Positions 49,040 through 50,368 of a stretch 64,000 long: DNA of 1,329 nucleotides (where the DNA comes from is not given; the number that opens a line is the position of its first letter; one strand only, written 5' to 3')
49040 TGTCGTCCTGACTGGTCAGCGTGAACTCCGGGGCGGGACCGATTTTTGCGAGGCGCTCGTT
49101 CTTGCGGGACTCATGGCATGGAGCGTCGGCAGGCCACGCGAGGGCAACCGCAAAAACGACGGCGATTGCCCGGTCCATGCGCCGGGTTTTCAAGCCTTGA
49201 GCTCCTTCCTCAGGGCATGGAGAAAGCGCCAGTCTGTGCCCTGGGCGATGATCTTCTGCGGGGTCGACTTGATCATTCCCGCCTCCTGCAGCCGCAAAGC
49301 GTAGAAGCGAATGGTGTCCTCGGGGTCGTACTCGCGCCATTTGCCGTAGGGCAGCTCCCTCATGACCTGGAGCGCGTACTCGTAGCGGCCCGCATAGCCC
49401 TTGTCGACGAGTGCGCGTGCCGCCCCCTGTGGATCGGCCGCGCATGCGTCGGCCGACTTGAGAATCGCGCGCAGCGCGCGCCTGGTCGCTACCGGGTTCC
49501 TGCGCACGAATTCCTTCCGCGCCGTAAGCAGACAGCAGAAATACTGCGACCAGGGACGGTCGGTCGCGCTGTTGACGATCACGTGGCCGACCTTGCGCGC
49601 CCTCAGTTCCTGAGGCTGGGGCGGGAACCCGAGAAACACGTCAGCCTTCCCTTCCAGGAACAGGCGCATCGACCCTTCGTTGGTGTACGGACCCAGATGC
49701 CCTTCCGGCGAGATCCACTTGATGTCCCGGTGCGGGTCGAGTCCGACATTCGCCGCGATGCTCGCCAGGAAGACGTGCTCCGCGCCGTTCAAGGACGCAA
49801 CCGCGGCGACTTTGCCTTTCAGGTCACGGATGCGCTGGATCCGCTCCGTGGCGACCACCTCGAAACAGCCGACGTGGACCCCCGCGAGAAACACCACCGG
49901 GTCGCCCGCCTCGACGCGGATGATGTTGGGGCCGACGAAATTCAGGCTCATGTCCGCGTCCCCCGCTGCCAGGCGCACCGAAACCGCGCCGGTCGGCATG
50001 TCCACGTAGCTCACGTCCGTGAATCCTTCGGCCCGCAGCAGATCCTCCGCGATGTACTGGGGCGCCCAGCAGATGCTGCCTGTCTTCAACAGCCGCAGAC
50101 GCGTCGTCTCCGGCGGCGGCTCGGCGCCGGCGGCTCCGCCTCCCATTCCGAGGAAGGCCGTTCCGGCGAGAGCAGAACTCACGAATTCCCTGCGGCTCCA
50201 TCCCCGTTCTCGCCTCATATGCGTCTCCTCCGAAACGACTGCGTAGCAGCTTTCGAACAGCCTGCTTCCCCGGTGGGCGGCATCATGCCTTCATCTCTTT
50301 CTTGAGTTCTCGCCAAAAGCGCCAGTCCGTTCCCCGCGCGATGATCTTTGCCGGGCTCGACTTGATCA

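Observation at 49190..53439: Four tandem paralogs of a Tat-exported, Cys-rich NMT1-like binding protein with no cognate transporter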

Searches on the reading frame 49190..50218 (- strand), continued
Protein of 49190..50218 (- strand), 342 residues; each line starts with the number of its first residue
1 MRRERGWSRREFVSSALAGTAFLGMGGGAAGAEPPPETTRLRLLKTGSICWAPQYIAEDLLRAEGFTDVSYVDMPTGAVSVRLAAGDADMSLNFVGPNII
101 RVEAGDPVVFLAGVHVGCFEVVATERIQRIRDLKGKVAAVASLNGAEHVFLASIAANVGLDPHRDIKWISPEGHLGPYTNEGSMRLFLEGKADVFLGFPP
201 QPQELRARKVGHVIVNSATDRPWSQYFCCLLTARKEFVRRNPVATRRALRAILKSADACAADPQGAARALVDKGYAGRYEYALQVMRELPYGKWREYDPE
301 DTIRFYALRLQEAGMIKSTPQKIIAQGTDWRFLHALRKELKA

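Call 24: search_protein_families(library=pfam, proteins=[L021:651-1403:+, L021:1588-2049:+, L021:2175-4232:+, L021:4266-4847:+, L021:5248-6519:+, L021:6515-7552:+, L021:15727-16923:+, L055:13220-15085:+, L021:18010-18846:-, L021:18837-19700:-], max_evalue=0.0001)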
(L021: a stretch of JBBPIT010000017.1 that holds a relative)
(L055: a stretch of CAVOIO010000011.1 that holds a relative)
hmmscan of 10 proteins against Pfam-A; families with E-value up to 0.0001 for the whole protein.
L021:651-1403:+ (251 aa): 1 family
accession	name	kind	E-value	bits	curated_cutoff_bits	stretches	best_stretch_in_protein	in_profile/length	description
PF01578.25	Cytochrom_C_asm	-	9.7e-36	123.8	29.9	1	20-191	9-212/212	Cytochrome C assembly protein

L021:1588-2049:+ (154 aa): 1 family
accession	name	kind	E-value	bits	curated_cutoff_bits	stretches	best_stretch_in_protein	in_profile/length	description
PF03100.22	CcmE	-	3.1e-39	133.8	24.6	1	34-130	2-99/99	CcmE domain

L021:2175-4232:+ (686 aa): 2 families
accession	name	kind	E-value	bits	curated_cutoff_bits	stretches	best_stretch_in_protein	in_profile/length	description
PF16327.10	CcmF_C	-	3e-136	454.3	28.7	1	339-665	1-323/323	Cytochrome c-type biogenesis protein CcmF C-terminal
PF01578.25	Cytochrom_C_asm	-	1.5e-54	185.3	29.9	1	113-319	1-206/212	Cytochrome C assembly protein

L021:4266-4847:+ (194 aa): 2 families
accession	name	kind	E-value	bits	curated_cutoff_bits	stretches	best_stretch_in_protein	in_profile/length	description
PF08534.16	Redoxin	-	3.8e-17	62.9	26.6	1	56-179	4-139/148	Redoxin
PF00578.27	AhpC-TSA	-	3.9e-14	53.1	26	1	54-170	1-123/124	AhpC/TSA family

L021:5248-6519:+ (424 aa): 10 families
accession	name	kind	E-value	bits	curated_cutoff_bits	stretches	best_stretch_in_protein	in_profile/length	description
PF23892.1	Ig_CycH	-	2.1e-36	124.4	27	1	316-420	3-108/108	Cytochrome c-type biogenesis protein H Ig-like domain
PF23914.1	TPR_CcmH_CycH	-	4.1e-26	92.2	42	1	150-276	23-149/158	Cytochrome c-type biogenesis protein H TPR domain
PF13431.12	TPR_17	-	6.9e-12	45.1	24.4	0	200-228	2-29/34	Tetratricopeptide repeat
PF07719.23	TPR_2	-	1.1e-10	41.2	27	1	177-210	1-34/34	Tetratricopeptide repeat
PF00515.34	TPR_1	-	2.6e-10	40.1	27.8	1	177-210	1-34/34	Tetratricopeptide repeat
PF13432.12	TPR_16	-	1.9e-09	38.2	32.7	2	171-211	27-65/65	Tetratricopeptide repeat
PF14559.12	TPR_19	-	1.2e-08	35.5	25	0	189-222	3-36/68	Tetratricopeptide repeat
PF13414.12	TPR_11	-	4.6e-08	33.1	26.8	1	184-221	1-38/42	TPR repeat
PF13428.12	TPR_14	-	5.5e-08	33.2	23.5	1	178-219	2-43/44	Tetratricopeptide repeat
PF13181.12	TPR_8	-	8.6e-08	32.2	25.7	1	177-209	1-33/34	Tetratricopeptide repeat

L021:6515-7552:+ (346 aa): 1 family
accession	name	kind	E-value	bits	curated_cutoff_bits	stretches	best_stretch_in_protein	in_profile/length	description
PF13406.11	SLT_2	-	4.1e-98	328.6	24.3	1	36-327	3-292/292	Transglycosylase SLT domain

L021:15727-16923:+ (399 aa): 1 family
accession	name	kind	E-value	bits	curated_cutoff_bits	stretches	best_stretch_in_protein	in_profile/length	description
PF00561.26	Abhydrolase_1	-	2.1e-08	34.6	25.8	1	94-369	1-241/245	alpha/beta hydrolase fold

L055:13220-15085:+ (622 aa): 3 families
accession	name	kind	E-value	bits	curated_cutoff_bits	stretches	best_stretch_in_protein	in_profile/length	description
PF07719.23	TPR_2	-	5.3e-08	32.8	27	0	128-157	4-33/34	Tetratricopeptide repeat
PF14559.12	TPR_19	-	2.4e-06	28.2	25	1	556-602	1-47/68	Tetratricopeptide repeat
PF00515.34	TPR_1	-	8.8e-06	25.8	27.8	0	140-156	16-32/34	Tetratricopeptide repeat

L021:18010-18846:- (279 aa): 0 families

L021:18837-19700:- (288 aa): 1 family
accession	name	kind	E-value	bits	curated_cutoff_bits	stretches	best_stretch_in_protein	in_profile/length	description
PF12728.13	HTH_17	-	3.3e-05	24.5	27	1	170-210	1-40/51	Helix-turn-helix domain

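Call 44: search_protein_families(library=pfam, proteins=[L031:18135-20015:-, L031:19990-20988:-, L072:3882-4769:-, L072:1901-2893:+, L054:4169-5194:+, L054:5136-5978:+, L031:15486-17159:+, L054:15444-16601:+, L007:6501-9902:+, L031:6358-7167:-], max_evalue=0.0001)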
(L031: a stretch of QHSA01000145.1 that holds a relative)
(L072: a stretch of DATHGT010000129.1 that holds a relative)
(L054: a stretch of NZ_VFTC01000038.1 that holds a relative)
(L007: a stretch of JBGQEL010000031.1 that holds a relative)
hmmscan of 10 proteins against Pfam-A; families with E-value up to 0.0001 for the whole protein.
L031:18135-20015:- (627 aa): 4 families
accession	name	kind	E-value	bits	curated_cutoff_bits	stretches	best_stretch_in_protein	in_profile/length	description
PF00005.33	ABC_tran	-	1.4e-27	97.4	25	1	329-487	2-137/137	ABC transporter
PF08352.17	oligo_HPY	-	2.2e-22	79.7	27.1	1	538-602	1-65/65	Oligopeptide/dipeptide transporter, C-terminal region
PF13304.12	AAA_21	-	2.6e-05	24.9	27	0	453-522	232-303/304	AAA domain, putative AbiEii toxin, Type IV TA system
PF13401.12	AAA_22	-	8.8e-05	23.3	27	0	343-517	10-123/130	AAA domain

L031:19990-20988:- (333 aa): 2 families
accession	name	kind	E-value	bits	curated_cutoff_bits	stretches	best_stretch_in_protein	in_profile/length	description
PF00528.27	BPD_transp_1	-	2.1e-39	135.6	26.4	1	139-330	1-183/184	Binding-protein-dependent transport system inner membrane component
PF19300.4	BPD_transp_1_N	-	3.7e-13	50.1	23.8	1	28-127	1-113/114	Binding-prot-dependent transport system membrane comp, N-term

L072:3882-4769:- (296 aa): 1 family
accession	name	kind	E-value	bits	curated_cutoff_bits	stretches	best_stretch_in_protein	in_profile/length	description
PF00528.27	BPD_transp_1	-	8.2e-31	107.6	26.4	1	110-294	1-183/184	Binding-protein-dependent transport system inner membrane component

L072:1901-2893:+ (331 aa): 0 families

L054:4169-5194:+ (342 aa): 1 family
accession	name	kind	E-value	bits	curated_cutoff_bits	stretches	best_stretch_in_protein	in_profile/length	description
PF00528.27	BPD_transp_1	-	1.4e-23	84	26.4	1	155-333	4-182/184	Binding-protein-dependent transport system inner membrane component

L054:5136-5978:+ (281 aa): 3 families
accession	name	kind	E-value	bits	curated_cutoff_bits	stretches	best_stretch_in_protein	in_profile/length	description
PF00005.33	ABC_tran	-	1.3e-34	120.2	25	1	56-204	1-137/137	ABC transporter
PF13304.12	AAA_21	-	2e-10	41.7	27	1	171-234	233-299/304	AAA domain, putative AbiEii toxin, Type IV TA system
PF02463.25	SMC_N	-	4.5e-07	30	40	0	168-243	129-207/220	RecF/RecN/SMC N terminal domain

L031:15486-17159:+ (558 aa): 2 families
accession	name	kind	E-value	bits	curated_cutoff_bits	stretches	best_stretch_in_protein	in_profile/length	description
PF00072.30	Response_reg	-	4.6e-33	114.1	30.2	1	201-313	1-111/111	Response regulator receiver domain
PF00211.25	Guanylate_cyc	-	1.9e-18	67.2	21.9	1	375-543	7-172/183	Adenylate and Guanylate cyclase catalytic domain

L054:15444-16601:+ (386 aa): 2 families
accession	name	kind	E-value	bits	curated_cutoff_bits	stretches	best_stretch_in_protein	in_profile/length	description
PF00072.30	Response_reg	-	2.5e-32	111.8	30.2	1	11-123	1-111/111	Response regulator receiver domain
PF00211.25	Guanylate_cyc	-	3.5e-20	72.8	21.9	1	200-377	7-180/183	Adenylate and Guanylate cyclase catalytic domain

L007:6501-9902:+ (1134 aa): 7 families
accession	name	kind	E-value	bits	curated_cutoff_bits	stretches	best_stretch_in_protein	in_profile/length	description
PF13185.12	GAF_2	-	2.1e-35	122.3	28.6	2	740-885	2-136/136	GAF domain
PF01590.32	GAF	-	1.3e-33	116.8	22.4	2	741-884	1-133/133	GAF domain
PF02518.31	HATPase_c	-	1.6e-32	112.7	26.4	1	1020-1131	1-110/111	Histidine kinase-, DNA gyrase B-, and HSP90-like ATPase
PF13492.12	GAF_3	-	3e-25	89.5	27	2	741-886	1-129/129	GAF domain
PF00512.31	HisKA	-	9.7e-24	83.7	26.9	1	907-974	2-66/66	His Kinase A (phospho-acceptor) domain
PF00672.30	HAMP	-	2.3e-15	57.1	25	1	473-525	1-53/53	HAMP domain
PF02743.24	dCache_1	-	3.5e-15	56.6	45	1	215-438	11-239/240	Cache domain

L031:6358-7167:- (270 aa): 0 families
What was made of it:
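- Tried and rejected: ABC genes near some arrays: they are oligopeptide-type, on the other strand, or distant (call 44).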

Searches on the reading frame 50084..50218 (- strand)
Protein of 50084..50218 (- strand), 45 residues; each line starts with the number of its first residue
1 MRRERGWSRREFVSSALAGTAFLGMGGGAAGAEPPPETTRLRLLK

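Call 47: search_protein_families(library=pfam, proteins=[window:50084-50218:-], max_evalue=10)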
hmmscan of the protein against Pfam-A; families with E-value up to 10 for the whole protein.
seq(45 aa): 0 families
